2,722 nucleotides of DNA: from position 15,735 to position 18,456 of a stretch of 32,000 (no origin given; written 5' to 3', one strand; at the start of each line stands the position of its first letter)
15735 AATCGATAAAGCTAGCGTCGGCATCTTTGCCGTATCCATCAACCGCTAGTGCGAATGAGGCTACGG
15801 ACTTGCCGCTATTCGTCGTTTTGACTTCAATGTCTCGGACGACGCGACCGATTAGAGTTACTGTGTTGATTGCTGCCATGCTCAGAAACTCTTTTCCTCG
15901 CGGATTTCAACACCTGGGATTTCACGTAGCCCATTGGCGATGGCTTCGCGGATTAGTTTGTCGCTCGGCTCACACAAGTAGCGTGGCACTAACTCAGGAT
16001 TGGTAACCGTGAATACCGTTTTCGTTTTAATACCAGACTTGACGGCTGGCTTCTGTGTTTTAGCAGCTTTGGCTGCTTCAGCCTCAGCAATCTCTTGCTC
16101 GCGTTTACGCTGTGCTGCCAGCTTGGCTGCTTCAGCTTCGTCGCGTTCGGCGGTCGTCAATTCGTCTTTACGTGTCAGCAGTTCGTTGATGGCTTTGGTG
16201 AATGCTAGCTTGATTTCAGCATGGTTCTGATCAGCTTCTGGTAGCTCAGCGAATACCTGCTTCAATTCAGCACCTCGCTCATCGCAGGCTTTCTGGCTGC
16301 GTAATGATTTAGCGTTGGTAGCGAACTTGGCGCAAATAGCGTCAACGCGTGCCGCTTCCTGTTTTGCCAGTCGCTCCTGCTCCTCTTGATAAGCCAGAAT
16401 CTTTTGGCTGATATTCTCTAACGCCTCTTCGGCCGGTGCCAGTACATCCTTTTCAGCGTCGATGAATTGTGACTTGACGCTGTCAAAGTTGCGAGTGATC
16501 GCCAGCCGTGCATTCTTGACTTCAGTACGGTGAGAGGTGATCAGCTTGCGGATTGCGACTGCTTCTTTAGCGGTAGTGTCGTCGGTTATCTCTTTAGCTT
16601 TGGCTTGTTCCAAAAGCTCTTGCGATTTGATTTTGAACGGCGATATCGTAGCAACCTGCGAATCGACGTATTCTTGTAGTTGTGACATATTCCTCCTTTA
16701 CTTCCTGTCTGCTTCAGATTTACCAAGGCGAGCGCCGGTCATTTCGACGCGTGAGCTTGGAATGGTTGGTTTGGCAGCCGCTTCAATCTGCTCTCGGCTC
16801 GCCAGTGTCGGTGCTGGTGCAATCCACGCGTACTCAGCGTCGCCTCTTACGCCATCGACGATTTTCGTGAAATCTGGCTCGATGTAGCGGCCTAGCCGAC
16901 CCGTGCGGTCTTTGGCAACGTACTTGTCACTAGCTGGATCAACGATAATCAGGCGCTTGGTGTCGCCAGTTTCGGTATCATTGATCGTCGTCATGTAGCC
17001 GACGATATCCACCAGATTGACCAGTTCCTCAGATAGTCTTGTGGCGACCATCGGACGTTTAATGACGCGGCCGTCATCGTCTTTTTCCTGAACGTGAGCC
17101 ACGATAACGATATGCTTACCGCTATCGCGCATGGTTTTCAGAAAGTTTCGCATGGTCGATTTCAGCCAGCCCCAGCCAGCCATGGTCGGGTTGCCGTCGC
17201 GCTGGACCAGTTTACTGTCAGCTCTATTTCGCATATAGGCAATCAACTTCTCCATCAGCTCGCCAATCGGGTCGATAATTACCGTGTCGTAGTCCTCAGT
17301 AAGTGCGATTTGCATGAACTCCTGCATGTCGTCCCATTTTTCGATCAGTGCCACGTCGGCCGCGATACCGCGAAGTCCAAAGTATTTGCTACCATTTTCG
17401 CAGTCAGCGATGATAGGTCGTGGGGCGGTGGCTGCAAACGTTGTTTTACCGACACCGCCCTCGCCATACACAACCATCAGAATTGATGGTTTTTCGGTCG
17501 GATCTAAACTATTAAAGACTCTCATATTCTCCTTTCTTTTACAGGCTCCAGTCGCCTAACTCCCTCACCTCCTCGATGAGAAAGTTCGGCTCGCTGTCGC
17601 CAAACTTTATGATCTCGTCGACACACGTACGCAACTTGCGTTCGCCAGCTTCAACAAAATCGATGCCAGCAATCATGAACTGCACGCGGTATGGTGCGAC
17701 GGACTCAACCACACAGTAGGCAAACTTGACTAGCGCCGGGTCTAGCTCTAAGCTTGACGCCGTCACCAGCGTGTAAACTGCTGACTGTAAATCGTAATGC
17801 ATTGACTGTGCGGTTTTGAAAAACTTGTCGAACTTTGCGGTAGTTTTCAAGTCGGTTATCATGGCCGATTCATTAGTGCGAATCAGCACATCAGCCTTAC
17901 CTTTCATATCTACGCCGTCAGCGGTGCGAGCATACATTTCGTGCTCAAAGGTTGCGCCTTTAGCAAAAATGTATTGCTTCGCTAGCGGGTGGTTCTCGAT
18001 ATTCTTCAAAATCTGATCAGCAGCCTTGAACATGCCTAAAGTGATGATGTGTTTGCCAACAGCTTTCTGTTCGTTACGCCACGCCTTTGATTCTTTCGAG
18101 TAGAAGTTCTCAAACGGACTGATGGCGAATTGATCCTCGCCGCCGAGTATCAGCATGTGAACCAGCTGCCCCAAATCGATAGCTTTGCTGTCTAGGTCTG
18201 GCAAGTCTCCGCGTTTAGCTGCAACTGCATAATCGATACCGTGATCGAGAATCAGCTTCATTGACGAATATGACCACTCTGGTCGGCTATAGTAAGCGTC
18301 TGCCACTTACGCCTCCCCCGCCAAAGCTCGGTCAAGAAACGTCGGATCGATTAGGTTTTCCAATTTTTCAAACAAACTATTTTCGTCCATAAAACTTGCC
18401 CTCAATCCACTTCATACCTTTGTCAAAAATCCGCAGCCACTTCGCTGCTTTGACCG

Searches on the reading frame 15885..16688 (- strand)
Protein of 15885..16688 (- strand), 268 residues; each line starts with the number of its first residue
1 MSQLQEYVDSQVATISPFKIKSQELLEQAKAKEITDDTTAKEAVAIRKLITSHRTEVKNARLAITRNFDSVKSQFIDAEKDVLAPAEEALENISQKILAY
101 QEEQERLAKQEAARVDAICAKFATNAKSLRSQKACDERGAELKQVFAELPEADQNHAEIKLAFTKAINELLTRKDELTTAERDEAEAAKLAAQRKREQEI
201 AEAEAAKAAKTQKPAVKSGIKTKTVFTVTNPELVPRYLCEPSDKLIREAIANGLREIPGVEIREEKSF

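Call 93: search_protein_families(library=phrogs, max_evalue=0.001, proteins=[window:15885-16688:-])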
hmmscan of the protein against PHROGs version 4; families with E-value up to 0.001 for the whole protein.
window:15885-16688:- (268 aa): 1 family
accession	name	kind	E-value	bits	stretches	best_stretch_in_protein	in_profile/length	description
phrog_10477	-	DNA, RNA and nucleotide metabolism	1e-07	33.2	1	29-266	34-240/243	exonuclease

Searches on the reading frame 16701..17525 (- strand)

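Call 93: search_protein_families(library=phrogs, max_evalue=0.001, proteins=[window:16701-17525:-])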
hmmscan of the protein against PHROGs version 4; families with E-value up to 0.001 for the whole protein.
window:16701-17525:- (275 aa): 4 families
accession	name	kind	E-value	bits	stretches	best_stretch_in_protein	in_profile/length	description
phrog_124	-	DNA, RNA and nucleotide metabolism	2.5e-46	159.8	1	10-236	38-267/382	Sak4-like ssDNA annealing protein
phrog_1366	-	unknown function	1.7e-09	38.6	1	11-148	11-158/307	-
phrog_5484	-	DNA, RNA and nucleotide metabolism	3.9e-05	24.3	1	17-99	31-114/239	DnaA-like replication initiation protein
phrog_14754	-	unknown function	7.9e-05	23.7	1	14-94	16-94/98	-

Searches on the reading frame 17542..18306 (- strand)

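Call 93: search_protein_families(library=phrogs, max_evalue=0.001, proteins=[window:17542-18306:-])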
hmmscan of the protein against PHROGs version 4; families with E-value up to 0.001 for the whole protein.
window:17542-18306:- (255 aa): 5 families
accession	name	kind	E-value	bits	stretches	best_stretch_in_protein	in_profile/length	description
phrog_412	-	DNA, RNA and nucleotide metabolism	8.8e-37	128.4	1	3-231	147-380/440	exonuclease VIII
phrog_1227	-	DNA, RNA and nucleotide metabolism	2e-10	41.4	1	3-186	7-189/268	exonuclease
phrog_607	-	DNA, RNA and nucleotide metabolism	4.4e-10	39.4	1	84-233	704-848/883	exonuclease VII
phrog_1706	-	DNA, RNA and nucleotide metabolism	0.00023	21.7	1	112-184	97-175/293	CRISPR/Cas system associated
phrog_1218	-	DNA, RNA and nucleotide metabolism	0.00023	21.5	1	103-195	108-203/364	exonuclease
